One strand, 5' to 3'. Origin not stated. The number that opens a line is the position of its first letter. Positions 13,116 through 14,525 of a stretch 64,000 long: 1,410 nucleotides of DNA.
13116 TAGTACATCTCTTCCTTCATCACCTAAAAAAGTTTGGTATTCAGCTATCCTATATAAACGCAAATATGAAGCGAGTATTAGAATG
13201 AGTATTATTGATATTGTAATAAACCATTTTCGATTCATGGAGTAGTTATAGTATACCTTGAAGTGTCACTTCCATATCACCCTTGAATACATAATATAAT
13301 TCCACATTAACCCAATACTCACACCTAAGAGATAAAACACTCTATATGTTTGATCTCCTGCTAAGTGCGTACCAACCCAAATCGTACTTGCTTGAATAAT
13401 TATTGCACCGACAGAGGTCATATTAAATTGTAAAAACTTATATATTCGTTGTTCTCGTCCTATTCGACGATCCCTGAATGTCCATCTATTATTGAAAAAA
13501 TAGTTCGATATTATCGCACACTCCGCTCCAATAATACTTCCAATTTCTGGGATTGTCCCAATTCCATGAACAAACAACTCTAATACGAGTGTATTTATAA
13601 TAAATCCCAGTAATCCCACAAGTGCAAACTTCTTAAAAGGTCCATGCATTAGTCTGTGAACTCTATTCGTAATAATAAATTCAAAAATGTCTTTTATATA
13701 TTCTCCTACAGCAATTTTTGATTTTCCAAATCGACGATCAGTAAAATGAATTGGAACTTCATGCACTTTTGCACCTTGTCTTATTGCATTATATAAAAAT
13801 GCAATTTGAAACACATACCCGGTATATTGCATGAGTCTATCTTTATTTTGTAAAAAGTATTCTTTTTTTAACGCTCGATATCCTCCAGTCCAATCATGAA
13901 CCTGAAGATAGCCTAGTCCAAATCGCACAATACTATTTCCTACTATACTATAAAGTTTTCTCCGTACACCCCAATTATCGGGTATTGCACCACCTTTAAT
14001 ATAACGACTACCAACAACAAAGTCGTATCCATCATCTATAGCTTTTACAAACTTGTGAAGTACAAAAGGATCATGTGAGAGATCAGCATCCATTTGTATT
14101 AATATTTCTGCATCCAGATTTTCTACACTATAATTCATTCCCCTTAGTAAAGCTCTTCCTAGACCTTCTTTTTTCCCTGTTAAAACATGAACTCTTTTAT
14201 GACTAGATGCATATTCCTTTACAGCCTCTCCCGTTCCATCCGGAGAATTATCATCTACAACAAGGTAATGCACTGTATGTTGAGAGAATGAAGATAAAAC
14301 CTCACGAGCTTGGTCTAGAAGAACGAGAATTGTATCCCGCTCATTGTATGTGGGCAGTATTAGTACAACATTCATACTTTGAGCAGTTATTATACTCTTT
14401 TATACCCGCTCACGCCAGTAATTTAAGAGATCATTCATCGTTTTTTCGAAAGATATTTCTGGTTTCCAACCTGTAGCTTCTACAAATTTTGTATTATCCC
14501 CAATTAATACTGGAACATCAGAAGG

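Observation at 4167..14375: Three or more GtrB-like synthase / GT-C transferase pairs packed into one operon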

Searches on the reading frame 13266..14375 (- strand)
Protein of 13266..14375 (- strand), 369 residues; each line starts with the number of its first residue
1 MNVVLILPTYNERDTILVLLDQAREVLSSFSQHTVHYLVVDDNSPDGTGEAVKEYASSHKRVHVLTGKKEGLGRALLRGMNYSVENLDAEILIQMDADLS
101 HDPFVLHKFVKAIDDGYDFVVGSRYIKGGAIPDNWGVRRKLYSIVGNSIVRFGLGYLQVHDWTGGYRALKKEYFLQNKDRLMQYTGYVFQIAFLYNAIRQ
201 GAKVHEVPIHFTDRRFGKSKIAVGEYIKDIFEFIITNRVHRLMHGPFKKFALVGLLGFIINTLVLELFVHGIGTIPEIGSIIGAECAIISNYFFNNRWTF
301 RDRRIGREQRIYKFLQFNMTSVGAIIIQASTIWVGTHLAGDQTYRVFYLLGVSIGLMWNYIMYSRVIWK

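Call 4: search_protein_families(library=pfam, proteins=[window:13266-14375:-], max_evalue=0.01)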
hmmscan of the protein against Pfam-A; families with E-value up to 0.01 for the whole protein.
window:13266-14375:- (369 aa): 3 families
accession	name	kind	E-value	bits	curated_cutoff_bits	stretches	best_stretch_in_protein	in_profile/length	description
PF00535.33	Glycos_transf_2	-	3.5e-26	92.6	23.3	1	5-174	2-164/168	Glycosyl transferase family 2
PF04138.20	GtrA_DPMS_TM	-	2.5e-21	76.5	26.1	1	249-368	1-117/117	GtrA/DPMS, transmembrane domain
PF13641.12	Glyco_tranf_2_3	-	0.0002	21.9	27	1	3-127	3-126/230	Glycosyltransferase like family 2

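Call 12: search_protein_families(library=ncbifam, proteins=[window:13266-14375:-], max_evalue=0.01)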
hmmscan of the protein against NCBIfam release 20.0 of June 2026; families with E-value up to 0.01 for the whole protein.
window:13266-14375:- (369 aa): 19 families
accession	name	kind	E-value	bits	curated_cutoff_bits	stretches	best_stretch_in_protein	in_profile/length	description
TIGR04182.1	glyco_TIGR04182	equivalog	1.4e-17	64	325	1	2-264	1-245/293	S-layer glycoprotein N-glycosyltransferase AglJ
NF047588.1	GlcsyltransPgfSStrep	equivalog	1.3e-15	57.4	500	1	1-131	1-128/308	glycosyltransferase PgfS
NF007986.1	PRK10714.1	equivalog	2.7e-14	52.9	529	1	2-267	7-255/316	undecaprenyl-phosphate 4-deoxy-4-formamido-L-arabinose transferase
NF041391.1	DPhHxTase_Halo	equivalog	6.6e-11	41.6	375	1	9-221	3-192/213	dolichyl-phosphate hexose transferase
NF058614.1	PPMAGASynPpgS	equivalog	1.1e-08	34.8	370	1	3-213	2-198/226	polyprenyl-phospho-N-acetylgalactosaminyl synthase PpgS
NF045692.1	OglycostaseCruG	equivalog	1e-07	31.3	600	1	2-121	42-161/386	2'-O-glycosyltransferase CruG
TIGR03469.1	HpnB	hypoth_equivalog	1.4e-07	30.9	379.25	1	2-115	45-163/386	hopene-associated glycosyltransferase HpnB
TIGR03937.1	PgaC_IcaA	equivalog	2.1e-07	30.3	422.3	1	3-114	47-151/407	poly-beta-1,6-N-acetyl-D-glucosamine synthase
NF010496.0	PRK13915.1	equivalog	2.3e-06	26.9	262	1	2-103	32-132/307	glucosyl-3-phosphoglycerate synthase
NF041875.1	EPS_EpsD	equivalog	1.2e-05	24.9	370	1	5-120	3-111/325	exopolysaccharide biosynthesis glycosyltransferase EpsD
TIGR04283.1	glyco_like_mftF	equivalog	2.8e-05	23.8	182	1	5-113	3-97/221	TIGR04283 family arsenosugar biosynthesis glycosyltransferase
NF050050.1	ProtGlycPglI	equivalog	2.8e-05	23.6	500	1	4-127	5-122/306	GalNAc(5)-diNAcBac-PP-undecaprenol beta-1,3-glucosyltransferase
NF047683.1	TeichurnBiosyTuaG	equivalog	3e-05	23.8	400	1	3-108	8-106/252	teichuronic acid biosynthesis protein TuaG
NF038302.1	EPS_HpsE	equivalog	5.3e-05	22.3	300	1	2-75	2-77/307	hormogonium polysaccharide biosynthesis glycosyltransferase HpsE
NF007482.0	PRK10073.1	equivalog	0.00014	21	423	1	3-82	8-83/334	glycosyltransferase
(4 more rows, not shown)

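Call 15: search_solved_structures(query=window:13266-14375:-, max_evalue=0.001)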
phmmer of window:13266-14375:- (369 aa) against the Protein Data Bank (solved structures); distinct sequences matched with E-value up to 0.001: 12.
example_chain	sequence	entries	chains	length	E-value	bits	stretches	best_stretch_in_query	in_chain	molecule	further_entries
5mlz_A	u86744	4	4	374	7.7e-43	150.4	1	1-368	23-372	Dolichol monophosphate mannose synthase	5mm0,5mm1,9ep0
9hwj_A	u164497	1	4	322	4.7e-12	49.1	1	3-236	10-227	Undecaprenyl-phosphate 4-deoxy-4-formamido-L-arabinose transferase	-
9bhc_C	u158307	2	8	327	1.3e-10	44.3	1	3-243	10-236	Undecaprenyl-phosphate 4-deoxy-4-formamido-L-arabinose transferase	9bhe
8vxh_A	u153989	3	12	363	1.9e-10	43.8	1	3-243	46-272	Undecaprenyl-phosphate 4-deoxy-4-formamido-L-arabinose transferase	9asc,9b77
5ekp_C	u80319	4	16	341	1.8e-08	37.3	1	4-147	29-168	Uncharacterized glycosyltransferase sll0501 | Glycosyltransferase sll0501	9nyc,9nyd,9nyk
5eke_A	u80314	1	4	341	1.8e-08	37.3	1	4-147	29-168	Uncharacterized glycosyltransferase sll0501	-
9nye_A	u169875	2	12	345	1.8e-08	37.3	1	4-147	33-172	Glycosyltransferase sll0501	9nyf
6yv7_B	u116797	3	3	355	4.5e-05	26.1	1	3-99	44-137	Glycosyl transferase, family 2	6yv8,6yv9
6yv7_A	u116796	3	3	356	4.5e-05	26.1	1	3-99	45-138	Glycosyl transferase, family 2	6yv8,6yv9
2z87_A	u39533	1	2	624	0.00035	23.2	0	34-97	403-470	Chondroitin synthase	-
2z86_A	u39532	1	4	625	0.00035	23.2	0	34-97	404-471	Chondroitin synthase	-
3bcv_A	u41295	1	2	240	0.00076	22.1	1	4-84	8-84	Putative glycosyltransferase protein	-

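Call 16: find_encoding_contigs(protein=window:13266-14375:-, flank=10000, max_places=6)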
Protein window:13266-14375:- (369 aa): 24 contigs read that carry it; 6 places shown.
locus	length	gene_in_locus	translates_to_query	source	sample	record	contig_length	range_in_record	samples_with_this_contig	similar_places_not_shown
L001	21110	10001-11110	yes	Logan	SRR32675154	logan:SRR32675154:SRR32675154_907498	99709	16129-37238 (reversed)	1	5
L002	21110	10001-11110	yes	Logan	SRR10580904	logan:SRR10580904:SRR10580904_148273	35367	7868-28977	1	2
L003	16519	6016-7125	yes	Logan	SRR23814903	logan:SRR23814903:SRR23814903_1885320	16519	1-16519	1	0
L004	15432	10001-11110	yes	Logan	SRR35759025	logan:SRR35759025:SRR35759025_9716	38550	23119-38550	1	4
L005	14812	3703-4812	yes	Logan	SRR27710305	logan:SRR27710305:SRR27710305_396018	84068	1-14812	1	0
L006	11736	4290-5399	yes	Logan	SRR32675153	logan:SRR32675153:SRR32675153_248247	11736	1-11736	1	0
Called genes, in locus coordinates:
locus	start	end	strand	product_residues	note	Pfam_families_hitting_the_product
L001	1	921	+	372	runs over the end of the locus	PF07907:YibE_F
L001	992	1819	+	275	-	-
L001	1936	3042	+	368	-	PF22633:F5_F8_type_C_2 (faint), PF00041:fn3, PF25814:fn3_SORL1 (weak)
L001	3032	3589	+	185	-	PF04203:Sortase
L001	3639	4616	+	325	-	PF00188:CAP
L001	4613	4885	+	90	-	-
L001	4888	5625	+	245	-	PF00483:NTP_transferase, PF12804:NTP_transf_3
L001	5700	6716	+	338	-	PF01073:3Beta_HSD, PF01370:Epimerase, PF02719:Polysacc_synt_2, PF04321:RmlD_sub_bind, PF07993:NAD_binding_4, PF13460:NAD_binding_10, PF16363:GDP_Man_Dehyd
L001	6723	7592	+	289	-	PF01073:3Beta_HSD (faint), PF01370:Epimerase, PF04321:RmlD_sub_bind, PF07993:NAD_binding_4 (faint), PF16363:GDP_Man_Dehyd (weak)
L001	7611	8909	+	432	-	PF03446:NAD_binding_2 (faint), PF03721:UDPG_MGDP_dh_N, PF00984:UDPG_MGDP_dh, PF03720:UDPG_MGDP_dh_C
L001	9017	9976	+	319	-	PF01073:3Beta_HSD (weak), PF01370:Epimerase, PF02719:Polysacc_synt_2, PF04321:RmlD_sub_bind, PF16363:GDP_Man_Dehyd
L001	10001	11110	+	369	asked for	PF00535:Glycos_transf_2, PF04138:GtrA_DPMS_TM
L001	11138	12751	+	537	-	PF13231:PMT_2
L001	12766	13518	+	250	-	PF00535:Glycos_transf_2, PF10111:Glyco_tranf_2_2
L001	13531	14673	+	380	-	PF26314:MptA_B_family, PF09594:GT87 (weak)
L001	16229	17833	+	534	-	PF10131:PTPS_related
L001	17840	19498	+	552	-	PF10131:PTPS_related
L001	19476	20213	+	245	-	PF00535:Glycos_transf_2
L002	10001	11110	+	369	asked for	PF00535:Glycos_transf_2, PF04138:GtrA_DPMS_TM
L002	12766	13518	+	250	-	PF00535:Glycos_transf_2, PF10111:Glyco_tranf_2_2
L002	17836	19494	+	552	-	PF10131:PTPS_related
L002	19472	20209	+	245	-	PF00535:Glycos_transf_2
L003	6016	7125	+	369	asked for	PF00535:Glycos_transf_2, PF04138:GtrA_DPMS_TM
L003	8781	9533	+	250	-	PF00535:Glycos_transf_2, PF10111:Glyco_tranf_2_2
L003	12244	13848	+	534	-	PF10131:PTPS_related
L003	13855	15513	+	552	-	PF10131:PTPS_related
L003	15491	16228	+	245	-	PF00535:Glycos_transf_2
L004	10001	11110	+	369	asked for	PF00535:Glycos_transf_2, PF04138:GtrA_DPMS_TM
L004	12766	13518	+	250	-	PF00535:Glycos_transf_2, PF10111:Glyco_tranf_2_2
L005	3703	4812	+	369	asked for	PF00535:Glycos_transf_2, PF04138:GtrA_DPMS_TM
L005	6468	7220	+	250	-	PF00535:Glycos_transf_2, PF10111:Glyco_tranf_2_2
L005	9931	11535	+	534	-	PF10131:PTPS_related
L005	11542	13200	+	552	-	PF10131:PTPS_related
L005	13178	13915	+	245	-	PF00535:Glycos_transf_2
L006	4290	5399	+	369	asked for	PF00535:Glycos_transf_2, PF04138:GtrA_DPMS_TM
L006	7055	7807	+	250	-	PF00535:Glycos_transf_2, PF10111:Glyco_tranf_2_2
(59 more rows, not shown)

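Call 22: find_related_loci(query=window:13266-14375:-, collection=genome_contigs, flank=10000)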
Query window:13266-14375:- (369 aa) in genome_contigs; peptide patterns used: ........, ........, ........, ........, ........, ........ (x = any residue, [..] = any of these).
114 stretches matched a pattern; 1 encode a relative of the query (tblastn E <= 1e-3); 1 distinct loci.
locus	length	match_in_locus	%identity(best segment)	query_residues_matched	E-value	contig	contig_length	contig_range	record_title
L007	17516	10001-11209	27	3-337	5e-27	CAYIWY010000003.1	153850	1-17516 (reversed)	MAG TPA_asm: uncultured Gammaproteobacteria bacterium isolate ERP119705_co4_291 genome assembly, contig: NODE_20_length_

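Call 67: search_protein_representatives(protein=window:13266-14375:-)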
Query: 369 residues. Proteins with E-value up to 0.001 (for the whole library): 28349; up to 1e-10: 7890; up to 1e-30: 746. The best 150 are listed.
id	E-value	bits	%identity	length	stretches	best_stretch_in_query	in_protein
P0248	1.8e-110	386.1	47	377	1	1-369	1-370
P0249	1.7e-99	350.0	47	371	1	1-369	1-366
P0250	1.9e-91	323.6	47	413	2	1-266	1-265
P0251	3.6e-91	322.6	42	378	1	1-369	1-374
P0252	1.1e-88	314.5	46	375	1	2-368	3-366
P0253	4.5e-86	305.9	43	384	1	3-369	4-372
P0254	1.5e-83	297.6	40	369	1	1-369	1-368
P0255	3.2e-80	286.6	43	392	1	3-369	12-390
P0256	2.1e-79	283.9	42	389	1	1-369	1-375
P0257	4.3e-77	276.3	50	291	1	93-369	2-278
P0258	4.9e-77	276.1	42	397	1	3-369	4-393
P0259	4.0e-76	273.1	38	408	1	3-369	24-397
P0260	1.3e-75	271.4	60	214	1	159-369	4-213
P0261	1.4e-75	271.3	45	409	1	4-369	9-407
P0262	6.8e-74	265.8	39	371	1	1-368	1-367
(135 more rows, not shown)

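Call 87: search_solved_structures(query=window:13266-14375:-, max_evalue=1e-30, show_alignments=1)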
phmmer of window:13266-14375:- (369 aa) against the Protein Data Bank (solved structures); distinct sequences matched with E-value up to 1e-30: 1.
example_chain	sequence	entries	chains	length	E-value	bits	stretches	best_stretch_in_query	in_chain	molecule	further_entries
5mlz_A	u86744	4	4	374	7.7e-43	150.4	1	1-368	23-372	Dolichol monophosphate mannose synthase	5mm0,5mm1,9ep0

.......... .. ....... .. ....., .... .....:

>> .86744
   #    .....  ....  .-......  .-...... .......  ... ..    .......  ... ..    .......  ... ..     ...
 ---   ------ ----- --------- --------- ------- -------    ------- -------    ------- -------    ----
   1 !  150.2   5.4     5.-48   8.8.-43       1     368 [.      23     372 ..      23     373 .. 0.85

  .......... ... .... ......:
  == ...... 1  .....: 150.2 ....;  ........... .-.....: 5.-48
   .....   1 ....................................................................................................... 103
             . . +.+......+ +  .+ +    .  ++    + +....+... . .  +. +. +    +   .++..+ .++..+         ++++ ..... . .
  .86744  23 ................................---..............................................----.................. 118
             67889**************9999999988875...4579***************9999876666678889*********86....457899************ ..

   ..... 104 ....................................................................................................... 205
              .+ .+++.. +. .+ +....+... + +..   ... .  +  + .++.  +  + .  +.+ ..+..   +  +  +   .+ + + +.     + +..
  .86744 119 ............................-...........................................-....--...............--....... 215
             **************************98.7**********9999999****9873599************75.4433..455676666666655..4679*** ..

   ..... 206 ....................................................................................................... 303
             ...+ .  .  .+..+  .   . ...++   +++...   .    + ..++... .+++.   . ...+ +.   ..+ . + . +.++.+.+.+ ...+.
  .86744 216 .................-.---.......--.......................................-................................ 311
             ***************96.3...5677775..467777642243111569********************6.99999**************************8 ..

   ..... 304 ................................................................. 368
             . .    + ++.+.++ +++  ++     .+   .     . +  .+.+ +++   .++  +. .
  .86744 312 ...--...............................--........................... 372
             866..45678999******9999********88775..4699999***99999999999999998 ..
